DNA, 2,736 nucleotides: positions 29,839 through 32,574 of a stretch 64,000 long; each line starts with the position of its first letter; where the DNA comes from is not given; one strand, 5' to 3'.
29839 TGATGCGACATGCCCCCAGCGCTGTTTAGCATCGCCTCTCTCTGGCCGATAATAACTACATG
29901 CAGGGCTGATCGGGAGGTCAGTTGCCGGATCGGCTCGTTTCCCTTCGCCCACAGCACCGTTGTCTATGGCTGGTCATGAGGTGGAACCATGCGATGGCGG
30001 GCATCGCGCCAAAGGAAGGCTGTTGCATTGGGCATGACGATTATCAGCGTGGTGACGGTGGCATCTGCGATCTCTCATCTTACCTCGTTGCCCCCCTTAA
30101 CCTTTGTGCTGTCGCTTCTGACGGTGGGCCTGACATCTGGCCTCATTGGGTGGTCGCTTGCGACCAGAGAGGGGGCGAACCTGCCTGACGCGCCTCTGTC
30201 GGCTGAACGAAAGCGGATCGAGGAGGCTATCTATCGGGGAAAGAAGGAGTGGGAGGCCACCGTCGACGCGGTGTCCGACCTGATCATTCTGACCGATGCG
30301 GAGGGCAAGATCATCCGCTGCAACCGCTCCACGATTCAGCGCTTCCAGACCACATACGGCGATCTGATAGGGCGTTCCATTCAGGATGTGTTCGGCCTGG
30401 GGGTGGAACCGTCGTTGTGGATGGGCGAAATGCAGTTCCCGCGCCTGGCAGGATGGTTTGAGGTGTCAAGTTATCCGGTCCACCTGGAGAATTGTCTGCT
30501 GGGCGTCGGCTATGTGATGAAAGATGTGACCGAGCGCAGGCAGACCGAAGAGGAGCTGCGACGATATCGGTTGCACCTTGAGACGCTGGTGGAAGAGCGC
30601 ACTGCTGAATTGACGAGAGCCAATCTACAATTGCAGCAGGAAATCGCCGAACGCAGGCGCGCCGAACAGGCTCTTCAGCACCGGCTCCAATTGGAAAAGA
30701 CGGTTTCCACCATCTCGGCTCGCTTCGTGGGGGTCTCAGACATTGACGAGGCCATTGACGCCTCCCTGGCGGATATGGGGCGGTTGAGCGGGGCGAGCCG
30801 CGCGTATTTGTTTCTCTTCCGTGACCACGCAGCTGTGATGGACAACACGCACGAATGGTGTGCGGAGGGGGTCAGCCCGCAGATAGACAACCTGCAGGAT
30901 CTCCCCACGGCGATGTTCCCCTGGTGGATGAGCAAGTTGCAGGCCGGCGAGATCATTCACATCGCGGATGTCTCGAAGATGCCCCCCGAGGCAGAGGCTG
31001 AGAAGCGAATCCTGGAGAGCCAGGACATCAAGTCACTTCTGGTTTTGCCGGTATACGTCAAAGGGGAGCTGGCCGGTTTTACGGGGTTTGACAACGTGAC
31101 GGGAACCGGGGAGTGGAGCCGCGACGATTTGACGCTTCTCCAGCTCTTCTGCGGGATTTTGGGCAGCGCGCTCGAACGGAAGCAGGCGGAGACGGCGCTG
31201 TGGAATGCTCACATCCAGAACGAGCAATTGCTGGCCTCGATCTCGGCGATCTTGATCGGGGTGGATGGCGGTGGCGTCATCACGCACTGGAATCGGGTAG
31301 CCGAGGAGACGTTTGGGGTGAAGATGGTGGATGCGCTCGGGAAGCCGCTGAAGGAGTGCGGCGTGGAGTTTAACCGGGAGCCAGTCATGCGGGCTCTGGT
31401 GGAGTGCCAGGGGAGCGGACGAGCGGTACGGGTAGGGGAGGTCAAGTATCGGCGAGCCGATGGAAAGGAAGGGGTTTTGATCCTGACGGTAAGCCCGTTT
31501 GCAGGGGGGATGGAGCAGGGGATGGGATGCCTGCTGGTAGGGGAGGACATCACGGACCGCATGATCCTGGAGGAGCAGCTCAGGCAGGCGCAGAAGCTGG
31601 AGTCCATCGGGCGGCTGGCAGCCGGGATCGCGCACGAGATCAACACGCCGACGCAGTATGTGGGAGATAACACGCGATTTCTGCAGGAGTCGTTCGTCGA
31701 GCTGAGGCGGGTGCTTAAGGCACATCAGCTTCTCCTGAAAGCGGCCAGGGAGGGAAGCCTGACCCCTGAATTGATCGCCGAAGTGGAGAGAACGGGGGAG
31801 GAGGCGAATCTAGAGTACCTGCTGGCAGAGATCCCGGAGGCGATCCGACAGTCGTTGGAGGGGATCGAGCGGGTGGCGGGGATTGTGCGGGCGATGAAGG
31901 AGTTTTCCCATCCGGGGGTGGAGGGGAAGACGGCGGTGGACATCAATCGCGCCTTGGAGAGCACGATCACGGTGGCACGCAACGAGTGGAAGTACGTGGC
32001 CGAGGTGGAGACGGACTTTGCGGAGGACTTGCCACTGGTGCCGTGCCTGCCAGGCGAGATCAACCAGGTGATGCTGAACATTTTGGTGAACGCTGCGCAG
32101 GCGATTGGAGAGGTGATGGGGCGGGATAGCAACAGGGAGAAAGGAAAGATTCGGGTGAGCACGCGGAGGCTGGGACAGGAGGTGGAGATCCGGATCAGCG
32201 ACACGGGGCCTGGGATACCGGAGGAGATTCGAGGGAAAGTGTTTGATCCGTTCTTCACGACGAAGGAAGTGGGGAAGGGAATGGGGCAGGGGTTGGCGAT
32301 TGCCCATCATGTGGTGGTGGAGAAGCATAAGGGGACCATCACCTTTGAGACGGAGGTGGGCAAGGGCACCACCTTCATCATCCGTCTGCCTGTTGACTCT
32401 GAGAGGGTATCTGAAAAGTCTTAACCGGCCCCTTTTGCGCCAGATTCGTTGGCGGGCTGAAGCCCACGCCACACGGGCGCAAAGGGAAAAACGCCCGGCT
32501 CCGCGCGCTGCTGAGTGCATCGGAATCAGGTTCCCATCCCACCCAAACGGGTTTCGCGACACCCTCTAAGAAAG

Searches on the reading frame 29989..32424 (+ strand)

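Call 87: search_protein_families(library=pfam, proteins=[window:29989-32424:+], max_evalue=0.00001)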
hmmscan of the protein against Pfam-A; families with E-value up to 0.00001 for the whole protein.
window:29989-32424:+ (811 aa): 7 families
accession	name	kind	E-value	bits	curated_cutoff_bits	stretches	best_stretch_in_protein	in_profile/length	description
PF02518.31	HATPase_c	-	2e-24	86.6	26.4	1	691-803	6-110/111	Histidine kinase-, DNA gyrase B-, and HSP90-like ATPase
PF08448.16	PAS_4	-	1.6e-15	57.7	23.1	1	416-524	2-108/110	PAS fold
PF13426.13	PAS_9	-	2.1e-15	57.3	27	2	97-182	2-103/103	PAS domain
PF00989.32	PAS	-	1.2e-12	48.3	22.6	1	412-521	4-113/113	PAS fold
PF01590.32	GAF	-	3.7e-11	44.1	22.4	1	251-395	1-133/133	GAF domain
PF13188.13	PAS_8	-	1.6e-08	34.6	21.8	0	88-134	3-50/65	PAS domain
PF13185.12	GAF_2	-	1.6e-06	28.8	28.6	1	250-396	2-136/136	GAF domain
